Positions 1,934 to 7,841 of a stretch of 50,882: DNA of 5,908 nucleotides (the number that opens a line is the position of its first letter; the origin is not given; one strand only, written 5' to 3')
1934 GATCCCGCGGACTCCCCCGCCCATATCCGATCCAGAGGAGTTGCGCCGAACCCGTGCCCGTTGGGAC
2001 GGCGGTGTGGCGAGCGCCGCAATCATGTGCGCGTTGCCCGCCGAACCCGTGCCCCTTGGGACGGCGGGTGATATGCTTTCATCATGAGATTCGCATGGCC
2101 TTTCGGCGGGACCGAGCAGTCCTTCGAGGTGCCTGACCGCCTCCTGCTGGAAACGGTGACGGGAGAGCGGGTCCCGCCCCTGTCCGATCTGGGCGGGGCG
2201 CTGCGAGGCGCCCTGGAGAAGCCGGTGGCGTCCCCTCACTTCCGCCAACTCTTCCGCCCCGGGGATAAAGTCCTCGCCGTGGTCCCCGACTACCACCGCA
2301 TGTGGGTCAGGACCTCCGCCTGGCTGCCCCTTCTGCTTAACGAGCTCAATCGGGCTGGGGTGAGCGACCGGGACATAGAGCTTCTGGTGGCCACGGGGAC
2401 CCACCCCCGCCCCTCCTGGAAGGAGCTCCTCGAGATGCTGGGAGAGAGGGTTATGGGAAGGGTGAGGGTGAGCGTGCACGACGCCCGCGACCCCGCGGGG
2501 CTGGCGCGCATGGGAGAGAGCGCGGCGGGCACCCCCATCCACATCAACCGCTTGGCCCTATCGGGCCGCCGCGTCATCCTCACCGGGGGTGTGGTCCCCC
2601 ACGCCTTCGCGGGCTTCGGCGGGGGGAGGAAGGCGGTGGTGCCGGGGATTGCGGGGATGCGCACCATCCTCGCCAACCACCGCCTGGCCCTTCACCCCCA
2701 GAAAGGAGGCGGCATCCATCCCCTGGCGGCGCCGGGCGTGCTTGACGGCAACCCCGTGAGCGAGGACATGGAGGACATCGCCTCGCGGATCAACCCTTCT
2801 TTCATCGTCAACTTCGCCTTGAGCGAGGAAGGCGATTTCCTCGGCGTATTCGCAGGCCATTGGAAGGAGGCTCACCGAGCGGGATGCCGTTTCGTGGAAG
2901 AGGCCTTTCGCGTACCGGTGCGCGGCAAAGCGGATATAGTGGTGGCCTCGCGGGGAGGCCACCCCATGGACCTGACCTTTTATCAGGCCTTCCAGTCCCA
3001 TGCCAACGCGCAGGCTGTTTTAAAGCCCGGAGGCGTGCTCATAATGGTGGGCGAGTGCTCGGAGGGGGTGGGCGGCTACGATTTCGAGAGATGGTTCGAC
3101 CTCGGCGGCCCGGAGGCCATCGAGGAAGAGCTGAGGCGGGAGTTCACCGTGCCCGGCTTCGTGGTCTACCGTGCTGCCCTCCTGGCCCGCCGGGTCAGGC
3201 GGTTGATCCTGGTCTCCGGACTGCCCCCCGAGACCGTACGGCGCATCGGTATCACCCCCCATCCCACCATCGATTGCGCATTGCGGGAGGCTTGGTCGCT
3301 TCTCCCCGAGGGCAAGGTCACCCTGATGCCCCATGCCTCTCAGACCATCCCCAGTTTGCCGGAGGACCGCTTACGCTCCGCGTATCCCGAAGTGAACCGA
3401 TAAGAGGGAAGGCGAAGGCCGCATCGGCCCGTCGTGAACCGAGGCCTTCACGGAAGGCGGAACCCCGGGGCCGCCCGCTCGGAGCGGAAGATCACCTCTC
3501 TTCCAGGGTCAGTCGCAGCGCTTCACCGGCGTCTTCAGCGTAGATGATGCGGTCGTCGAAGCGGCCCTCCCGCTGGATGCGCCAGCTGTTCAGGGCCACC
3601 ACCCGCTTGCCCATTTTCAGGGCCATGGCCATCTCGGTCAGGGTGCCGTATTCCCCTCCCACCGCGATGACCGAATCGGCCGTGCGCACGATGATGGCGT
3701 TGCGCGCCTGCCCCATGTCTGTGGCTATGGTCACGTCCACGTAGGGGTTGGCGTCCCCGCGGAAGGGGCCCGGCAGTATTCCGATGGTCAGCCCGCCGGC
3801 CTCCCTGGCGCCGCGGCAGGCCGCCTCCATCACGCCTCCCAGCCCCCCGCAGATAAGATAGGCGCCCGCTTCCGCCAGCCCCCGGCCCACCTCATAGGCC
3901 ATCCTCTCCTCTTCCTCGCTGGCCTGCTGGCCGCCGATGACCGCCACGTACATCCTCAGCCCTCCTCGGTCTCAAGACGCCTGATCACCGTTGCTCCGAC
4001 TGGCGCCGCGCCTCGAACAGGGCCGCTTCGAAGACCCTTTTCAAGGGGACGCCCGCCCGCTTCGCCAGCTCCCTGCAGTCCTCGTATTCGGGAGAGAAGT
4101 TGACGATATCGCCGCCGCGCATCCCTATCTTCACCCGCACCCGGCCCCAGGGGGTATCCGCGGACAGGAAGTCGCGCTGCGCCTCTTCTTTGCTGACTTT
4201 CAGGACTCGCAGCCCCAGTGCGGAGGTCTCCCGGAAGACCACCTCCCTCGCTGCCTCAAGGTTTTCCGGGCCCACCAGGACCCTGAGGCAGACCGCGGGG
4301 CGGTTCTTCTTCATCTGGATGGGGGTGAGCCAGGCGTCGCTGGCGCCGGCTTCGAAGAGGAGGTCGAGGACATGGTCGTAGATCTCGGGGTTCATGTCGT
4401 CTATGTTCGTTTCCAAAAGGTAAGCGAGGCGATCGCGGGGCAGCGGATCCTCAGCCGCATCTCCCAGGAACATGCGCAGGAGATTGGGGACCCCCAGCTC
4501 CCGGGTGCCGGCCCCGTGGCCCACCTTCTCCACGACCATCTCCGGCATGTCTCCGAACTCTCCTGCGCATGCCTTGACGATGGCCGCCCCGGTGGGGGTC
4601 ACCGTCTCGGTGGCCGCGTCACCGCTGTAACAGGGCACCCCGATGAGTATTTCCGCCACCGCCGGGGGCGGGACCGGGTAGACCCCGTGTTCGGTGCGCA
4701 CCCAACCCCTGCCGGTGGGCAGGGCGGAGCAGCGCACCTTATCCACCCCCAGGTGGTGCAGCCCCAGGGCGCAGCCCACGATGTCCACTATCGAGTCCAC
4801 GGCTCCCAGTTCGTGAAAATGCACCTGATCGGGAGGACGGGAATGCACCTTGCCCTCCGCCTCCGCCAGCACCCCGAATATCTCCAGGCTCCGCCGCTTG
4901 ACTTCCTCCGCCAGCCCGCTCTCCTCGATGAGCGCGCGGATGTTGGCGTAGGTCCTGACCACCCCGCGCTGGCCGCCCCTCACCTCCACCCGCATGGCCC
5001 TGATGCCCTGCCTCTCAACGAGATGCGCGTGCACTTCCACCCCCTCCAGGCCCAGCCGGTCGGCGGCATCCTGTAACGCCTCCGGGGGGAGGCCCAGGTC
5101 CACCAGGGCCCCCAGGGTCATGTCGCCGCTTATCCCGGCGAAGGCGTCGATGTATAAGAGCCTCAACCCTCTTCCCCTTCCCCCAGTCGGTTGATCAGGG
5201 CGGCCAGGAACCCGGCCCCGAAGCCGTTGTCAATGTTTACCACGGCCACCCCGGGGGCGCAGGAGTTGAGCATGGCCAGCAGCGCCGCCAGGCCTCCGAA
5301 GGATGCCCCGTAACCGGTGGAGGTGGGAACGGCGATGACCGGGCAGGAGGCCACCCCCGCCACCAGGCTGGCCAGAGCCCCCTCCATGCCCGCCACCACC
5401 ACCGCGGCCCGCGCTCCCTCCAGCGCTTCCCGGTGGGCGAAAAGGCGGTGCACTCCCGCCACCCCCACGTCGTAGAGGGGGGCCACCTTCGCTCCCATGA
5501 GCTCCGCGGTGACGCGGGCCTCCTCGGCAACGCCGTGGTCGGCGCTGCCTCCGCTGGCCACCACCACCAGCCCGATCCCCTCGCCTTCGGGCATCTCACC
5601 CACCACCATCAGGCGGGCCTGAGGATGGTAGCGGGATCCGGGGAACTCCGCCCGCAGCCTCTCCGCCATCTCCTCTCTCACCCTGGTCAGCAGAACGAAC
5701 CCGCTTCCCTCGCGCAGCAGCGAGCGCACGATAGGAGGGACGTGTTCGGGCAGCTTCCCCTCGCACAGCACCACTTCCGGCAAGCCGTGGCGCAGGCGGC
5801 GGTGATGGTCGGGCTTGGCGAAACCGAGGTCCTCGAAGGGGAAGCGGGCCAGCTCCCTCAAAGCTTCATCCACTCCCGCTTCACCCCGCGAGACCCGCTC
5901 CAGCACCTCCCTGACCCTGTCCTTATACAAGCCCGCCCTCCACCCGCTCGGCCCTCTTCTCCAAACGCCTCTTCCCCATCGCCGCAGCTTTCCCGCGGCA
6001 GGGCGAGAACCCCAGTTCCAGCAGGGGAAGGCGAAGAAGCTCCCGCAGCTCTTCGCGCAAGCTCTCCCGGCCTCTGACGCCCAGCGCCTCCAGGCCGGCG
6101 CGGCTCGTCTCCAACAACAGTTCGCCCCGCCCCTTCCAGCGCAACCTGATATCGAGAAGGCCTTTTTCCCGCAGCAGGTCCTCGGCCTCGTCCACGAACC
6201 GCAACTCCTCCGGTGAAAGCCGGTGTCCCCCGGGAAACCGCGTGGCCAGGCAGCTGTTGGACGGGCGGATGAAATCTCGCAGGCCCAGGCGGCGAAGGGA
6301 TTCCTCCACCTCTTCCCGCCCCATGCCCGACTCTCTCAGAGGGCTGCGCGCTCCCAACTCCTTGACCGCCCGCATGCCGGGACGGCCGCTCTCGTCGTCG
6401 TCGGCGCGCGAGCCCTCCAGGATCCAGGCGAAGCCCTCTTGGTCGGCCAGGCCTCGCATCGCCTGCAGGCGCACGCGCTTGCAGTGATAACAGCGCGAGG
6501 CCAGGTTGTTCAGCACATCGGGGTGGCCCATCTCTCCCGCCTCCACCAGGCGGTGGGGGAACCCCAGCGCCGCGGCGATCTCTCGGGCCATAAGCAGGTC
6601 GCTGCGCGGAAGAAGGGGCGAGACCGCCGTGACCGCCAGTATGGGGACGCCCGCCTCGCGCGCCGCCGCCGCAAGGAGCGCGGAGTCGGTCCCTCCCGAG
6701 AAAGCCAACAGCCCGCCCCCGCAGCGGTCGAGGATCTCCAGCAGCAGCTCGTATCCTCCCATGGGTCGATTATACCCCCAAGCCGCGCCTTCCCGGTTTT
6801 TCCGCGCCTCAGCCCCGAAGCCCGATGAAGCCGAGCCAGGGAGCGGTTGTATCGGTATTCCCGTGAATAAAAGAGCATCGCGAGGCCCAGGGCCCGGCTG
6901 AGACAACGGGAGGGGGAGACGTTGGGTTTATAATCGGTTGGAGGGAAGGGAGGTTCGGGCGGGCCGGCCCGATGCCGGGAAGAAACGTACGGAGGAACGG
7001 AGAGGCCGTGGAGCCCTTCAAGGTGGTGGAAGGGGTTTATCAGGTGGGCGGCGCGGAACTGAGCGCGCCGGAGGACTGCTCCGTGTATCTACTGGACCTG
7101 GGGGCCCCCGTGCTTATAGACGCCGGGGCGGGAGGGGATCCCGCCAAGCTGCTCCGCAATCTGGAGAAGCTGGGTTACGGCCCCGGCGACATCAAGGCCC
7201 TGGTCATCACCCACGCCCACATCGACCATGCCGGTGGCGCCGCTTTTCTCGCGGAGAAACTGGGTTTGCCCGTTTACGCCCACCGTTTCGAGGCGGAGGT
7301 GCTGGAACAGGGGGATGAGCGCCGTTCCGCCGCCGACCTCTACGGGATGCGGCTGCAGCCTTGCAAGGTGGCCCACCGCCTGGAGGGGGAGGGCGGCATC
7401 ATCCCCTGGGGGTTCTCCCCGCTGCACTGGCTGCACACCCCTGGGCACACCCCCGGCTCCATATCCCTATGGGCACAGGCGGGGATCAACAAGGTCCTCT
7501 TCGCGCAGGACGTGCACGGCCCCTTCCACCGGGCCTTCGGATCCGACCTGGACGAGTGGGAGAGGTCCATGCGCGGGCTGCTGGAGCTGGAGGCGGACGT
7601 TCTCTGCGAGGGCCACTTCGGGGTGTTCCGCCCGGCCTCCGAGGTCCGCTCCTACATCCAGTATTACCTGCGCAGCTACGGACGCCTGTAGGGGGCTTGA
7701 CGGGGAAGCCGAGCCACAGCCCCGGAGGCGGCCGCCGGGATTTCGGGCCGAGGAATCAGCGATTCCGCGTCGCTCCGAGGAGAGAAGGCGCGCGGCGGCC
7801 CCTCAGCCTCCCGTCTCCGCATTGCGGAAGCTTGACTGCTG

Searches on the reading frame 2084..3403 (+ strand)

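Call 20: search_protein_families(library=pfam, proteins=[window:2084-3403:+], max_evalue=0.001)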
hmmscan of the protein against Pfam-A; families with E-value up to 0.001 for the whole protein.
window:2084-3403:+ (439 aa): 2 families
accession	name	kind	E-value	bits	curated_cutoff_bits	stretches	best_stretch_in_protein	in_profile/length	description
PF09861.14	Lar_N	-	4.6e-56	189.7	23.3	1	7-207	1-201/204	Lactate racemase N-terminal domain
PF21113.2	LarA_C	-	1.9e-15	57.5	25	1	282-416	5-145/152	Lactate racemase C-terminal domain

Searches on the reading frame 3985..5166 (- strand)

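Call 20: search_protein_families(library=pfam, proteins=[window:3985-5166:-], max_evalue=0.001)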
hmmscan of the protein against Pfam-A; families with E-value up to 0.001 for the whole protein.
window:3985-5166:- (393 aa): 1 family
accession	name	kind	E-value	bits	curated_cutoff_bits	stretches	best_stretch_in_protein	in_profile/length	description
PF01969.22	Ni_insertion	-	4.1e-141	470.9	22.1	1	4-378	1-374/375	Nickel insertion protein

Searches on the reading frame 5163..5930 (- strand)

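Call 20: search_protein_families(library=pfam, proteins=[window:5163-5930:-], max_evalue=0.001)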
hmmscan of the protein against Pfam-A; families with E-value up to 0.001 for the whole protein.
window:5163-5930:- (255 aa): 1 family
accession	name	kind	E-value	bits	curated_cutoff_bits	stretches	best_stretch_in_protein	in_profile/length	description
PF00731.26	AIRC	-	1e-11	45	30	1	122-248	2-128/148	AIR carboxylase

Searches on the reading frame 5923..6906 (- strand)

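Call 20: search_protein_families(library=pfam, proteins=[window:5923-6906:-], max_evalue=0.001)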
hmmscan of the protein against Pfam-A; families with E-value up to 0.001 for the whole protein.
window:5923-6906:- (327 aa): 2 families
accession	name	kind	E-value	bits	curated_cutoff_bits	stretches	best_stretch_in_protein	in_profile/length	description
PF24167.1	DUF7411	-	2.4e-05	24.4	28.7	1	67-170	5-107/194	Family of unknown function (DUF7411)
PF00733.27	Asn_synthase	-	0.00015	22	21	1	69-125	24-81/354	Asparagine synthase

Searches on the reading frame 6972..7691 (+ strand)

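Call 20: search_protein_families(library=pfam, proteins=[window:6972-7691:+], max_evalue=0.001)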
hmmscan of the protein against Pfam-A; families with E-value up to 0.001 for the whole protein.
window:6972-7691:+ (239 aa): 2 families
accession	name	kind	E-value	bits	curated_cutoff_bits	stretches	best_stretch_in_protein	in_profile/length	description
PF00753.33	Lactamase_B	-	6.2e-27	95.2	22.7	1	34-215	4-196/196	Metallo-beta-lactamase superfamily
PF12706.13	Lactamase_B_2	-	3.7e-08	33.6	27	1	47-116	3-75/200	Beta-lactamase superfamily domain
